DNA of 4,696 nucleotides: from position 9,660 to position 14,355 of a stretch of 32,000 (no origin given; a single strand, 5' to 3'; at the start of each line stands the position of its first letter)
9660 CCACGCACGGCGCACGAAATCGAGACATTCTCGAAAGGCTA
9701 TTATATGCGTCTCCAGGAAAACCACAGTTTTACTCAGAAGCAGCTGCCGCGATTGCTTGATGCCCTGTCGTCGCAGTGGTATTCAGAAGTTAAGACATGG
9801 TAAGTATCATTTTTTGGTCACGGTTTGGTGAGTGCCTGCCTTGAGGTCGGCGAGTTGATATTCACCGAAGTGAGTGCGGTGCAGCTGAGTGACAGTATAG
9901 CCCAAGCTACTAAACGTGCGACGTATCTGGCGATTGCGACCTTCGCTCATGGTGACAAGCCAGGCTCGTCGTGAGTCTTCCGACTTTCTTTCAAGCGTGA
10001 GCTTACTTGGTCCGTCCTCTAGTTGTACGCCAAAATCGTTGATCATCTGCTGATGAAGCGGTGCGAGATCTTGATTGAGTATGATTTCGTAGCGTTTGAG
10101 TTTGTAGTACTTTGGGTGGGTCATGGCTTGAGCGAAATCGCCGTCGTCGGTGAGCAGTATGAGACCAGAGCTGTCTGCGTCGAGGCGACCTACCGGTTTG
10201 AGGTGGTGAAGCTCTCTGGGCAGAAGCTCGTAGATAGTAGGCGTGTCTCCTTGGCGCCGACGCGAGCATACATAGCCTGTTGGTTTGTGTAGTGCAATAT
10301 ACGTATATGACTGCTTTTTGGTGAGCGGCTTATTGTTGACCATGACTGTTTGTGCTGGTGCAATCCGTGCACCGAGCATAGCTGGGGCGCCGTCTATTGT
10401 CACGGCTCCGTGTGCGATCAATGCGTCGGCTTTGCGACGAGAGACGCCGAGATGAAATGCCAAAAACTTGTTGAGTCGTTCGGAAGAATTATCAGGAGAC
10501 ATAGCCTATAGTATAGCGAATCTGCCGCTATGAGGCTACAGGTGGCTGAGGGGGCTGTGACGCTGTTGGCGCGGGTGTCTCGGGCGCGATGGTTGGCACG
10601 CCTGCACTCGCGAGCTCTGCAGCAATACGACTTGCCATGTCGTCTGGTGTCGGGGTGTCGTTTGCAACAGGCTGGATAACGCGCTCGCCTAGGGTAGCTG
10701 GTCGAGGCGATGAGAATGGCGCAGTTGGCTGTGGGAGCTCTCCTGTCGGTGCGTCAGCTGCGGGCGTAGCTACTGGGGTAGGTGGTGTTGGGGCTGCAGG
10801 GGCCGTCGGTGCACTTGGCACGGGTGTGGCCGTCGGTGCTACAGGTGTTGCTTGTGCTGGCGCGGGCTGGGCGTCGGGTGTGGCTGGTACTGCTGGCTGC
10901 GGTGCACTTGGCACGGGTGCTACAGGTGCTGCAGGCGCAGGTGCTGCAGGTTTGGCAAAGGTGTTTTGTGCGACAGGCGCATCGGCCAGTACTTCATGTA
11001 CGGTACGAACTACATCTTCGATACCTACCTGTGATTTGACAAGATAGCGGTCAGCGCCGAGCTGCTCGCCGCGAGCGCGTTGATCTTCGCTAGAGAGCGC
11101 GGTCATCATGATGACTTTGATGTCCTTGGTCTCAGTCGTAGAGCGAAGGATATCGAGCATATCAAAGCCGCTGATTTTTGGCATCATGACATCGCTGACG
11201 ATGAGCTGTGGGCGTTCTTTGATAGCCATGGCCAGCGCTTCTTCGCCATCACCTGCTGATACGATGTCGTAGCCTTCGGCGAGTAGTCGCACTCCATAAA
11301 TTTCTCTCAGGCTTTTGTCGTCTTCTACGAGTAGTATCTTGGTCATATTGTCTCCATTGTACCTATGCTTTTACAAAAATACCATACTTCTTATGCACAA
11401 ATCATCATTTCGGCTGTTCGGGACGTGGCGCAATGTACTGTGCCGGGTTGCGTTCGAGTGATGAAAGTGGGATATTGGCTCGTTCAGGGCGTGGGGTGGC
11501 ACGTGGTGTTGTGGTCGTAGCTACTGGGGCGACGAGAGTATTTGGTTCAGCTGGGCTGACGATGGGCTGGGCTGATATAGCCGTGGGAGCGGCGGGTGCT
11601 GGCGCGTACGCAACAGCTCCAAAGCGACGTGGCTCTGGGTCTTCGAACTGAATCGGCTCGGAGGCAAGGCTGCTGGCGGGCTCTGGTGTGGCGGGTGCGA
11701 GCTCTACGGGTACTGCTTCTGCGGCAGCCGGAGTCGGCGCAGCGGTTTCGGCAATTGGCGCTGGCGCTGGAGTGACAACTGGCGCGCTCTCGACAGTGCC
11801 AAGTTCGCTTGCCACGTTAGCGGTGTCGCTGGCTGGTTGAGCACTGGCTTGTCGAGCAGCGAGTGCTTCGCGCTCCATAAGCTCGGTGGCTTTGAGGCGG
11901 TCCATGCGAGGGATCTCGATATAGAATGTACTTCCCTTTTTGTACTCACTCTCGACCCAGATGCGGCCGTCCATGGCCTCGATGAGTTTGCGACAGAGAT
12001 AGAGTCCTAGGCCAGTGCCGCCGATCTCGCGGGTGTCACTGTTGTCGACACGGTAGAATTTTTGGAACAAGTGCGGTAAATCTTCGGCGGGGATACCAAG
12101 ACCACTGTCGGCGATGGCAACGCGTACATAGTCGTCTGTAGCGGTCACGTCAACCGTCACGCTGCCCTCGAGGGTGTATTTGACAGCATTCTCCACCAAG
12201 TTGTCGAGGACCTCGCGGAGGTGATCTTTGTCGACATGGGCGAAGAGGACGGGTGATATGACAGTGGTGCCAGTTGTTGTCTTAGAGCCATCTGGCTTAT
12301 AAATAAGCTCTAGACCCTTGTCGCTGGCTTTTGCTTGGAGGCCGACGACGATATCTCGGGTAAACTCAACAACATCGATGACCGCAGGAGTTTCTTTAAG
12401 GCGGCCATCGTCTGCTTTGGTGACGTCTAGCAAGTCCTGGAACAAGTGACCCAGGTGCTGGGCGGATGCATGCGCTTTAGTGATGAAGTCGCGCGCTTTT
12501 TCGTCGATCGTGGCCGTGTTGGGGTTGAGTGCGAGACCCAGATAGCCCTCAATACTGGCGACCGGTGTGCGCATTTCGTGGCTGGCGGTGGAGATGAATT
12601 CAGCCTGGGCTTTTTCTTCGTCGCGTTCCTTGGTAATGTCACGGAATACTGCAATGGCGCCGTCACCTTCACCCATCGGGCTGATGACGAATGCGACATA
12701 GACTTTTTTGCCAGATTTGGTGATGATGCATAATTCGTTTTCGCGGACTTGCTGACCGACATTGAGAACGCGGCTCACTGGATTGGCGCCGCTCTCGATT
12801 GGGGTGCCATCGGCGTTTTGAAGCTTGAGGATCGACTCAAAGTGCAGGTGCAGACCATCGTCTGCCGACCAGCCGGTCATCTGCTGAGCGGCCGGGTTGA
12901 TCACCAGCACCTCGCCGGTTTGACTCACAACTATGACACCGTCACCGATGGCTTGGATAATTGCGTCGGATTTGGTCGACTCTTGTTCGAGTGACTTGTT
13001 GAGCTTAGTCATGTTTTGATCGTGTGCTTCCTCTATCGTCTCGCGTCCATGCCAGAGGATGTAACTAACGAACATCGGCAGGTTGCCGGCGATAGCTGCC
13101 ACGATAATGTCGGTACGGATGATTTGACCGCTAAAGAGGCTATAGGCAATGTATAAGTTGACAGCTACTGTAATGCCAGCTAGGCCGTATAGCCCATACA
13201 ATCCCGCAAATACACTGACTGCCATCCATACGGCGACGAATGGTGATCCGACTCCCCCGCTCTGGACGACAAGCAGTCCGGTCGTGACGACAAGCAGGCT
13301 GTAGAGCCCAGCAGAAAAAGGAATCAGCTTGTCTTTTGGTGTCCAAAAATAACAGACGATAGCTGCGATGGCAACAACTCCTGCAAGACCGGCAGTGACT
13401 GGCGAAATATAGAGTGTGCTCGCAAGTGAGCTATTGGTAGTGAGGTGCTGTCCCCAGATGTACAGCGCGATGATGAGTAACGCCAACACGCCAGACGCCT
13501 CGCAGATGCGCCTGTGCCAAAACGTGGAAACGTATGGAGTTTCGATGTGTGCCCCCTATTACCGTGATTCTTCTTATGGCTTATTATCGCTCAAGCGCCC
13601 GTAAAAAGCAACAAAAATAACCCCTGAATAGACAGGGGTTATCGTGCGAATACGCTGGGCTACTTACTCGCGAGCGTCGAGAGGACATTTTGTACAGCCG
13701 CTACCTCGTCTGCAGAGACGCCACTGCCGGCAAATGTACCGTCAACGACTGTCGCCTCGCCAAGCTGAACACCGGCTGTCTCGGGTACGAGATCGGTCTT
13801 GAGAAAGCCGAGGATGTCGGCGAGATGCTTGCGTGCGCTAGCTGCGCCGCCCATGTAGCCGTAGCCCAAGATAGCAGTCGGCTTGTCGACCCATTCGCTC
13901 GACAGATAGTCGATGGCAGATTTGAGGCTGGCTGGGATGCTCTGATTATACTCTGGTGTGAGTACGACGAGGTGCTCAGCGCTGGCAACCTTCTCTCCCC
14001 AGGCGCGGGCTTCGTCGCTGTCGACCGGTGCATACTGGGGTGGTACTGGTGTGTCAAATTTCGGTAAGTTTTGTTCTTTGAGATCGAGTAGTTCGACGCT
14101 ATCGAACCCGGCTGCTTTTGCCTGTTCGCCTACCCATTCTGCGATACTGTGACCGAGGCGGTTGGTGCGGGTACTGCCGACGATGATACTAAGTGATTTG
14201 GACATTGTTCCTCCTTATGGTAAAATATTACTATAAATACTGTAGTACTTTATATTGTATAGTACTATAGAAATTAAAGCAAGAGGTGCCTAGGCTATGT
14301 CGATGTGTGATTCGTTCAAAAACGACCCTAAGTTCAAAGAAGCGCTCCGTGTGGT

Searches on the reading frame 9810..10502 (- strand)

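Call 58: search_protein_families(library=pfam, max_evalue=0.00001, proteins=[window:9810-10502:-])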
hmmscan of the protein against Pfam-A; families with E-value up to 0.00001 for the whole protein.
window:9810-10502:- (231 aa): 2 families
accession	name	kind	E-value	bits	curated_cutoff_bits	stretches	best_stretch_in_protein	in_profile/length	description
PF00849.27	PseudoU_synth_2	-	6.8e-19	69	26.8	1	68-199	2-152/152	RNA pseudouridylate synthase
PF01479.30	S4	-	7.5e-07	29.2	22.8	1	8-41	1-35/48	S4 domain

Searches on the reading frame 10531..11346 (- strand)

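Call 58: search_protein_families(library=pfam, max_evalue=0.00001, proteins=[window:10531-11346:-])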
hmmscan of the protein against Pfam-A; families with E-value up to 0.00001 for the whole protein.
window:10531-11346:- (272 aa): 1 family
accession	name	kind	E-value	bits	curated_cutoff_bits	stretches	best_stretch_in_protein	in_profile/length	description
PF00072.30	Response_reg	-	1.1e-21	77.5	30.2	1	4-105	1-100/111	Response regulator receiver domain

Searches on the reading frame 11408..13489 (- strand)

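Call 58: search_protein_families(library=pfam, max_evalue=0.00001, proteins=[window:11408-13489:-])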
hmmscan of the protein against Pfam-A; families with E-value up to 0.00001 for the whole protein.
window:11408-13489:- (694 aa): 6 families
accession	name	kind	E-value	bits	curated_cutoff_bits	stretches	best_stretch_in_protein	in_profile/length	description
PF02518.31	HATPase_c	-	6.5e-33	113.9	26.4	1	420-528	2-109/111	Histidine kinase-, DNA gyrase B-, and HSP90-like ATPase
PF00512.31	HisKA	-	2.1e-13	50.5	26.9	1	295-362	2-66/66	His Kinase A (phospho-acceptor) domain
PF00989.32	PAS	-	2.2e-11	44.2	22.6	1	175-285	4-113/113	PAS fold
PF13426.13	PAS_9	-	6.5e-10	39.7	27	1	183-287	2-103/103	PAS domain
PF08448.16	PAS_4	-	5e-06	27.2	23.1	0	180-289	3-109/110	PAS fold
PF13581.12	HATPase_c_2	-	9.5e-06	26.1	27.4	0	424-506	36-112/127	Histidine kinase-like ATPase domain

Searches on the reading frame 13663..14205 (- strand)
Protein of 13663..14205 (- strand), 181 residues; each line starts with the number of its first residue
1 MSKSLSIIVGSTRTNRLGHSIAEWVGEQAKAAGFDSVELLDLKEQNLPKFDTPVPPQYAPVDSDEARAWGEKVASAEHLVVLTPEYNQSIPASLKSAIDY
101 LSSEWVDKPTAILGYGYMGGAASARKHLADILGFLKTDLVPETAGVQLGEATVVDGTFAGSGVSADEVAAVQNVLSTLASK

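Call 58: search_protein_families(library=pfam, max_evalue=0.00001, proteins=[window:13663-14205:-])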
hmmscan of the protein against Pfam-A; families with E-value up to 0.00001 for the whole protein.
window:13663-14205:- (181 aa): 2 families
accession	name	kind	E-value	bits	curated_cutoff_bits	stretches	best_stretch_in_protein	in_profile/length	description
PF03358.20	FMN_red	-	8.8e-32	110.2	24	1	7-143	5-144/152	NADPH-dependent FMN reductase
PF02525.22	Flavodoxin_2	-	2.7e-11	44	27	1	5-102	3-104/198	Flavodoxin-like fold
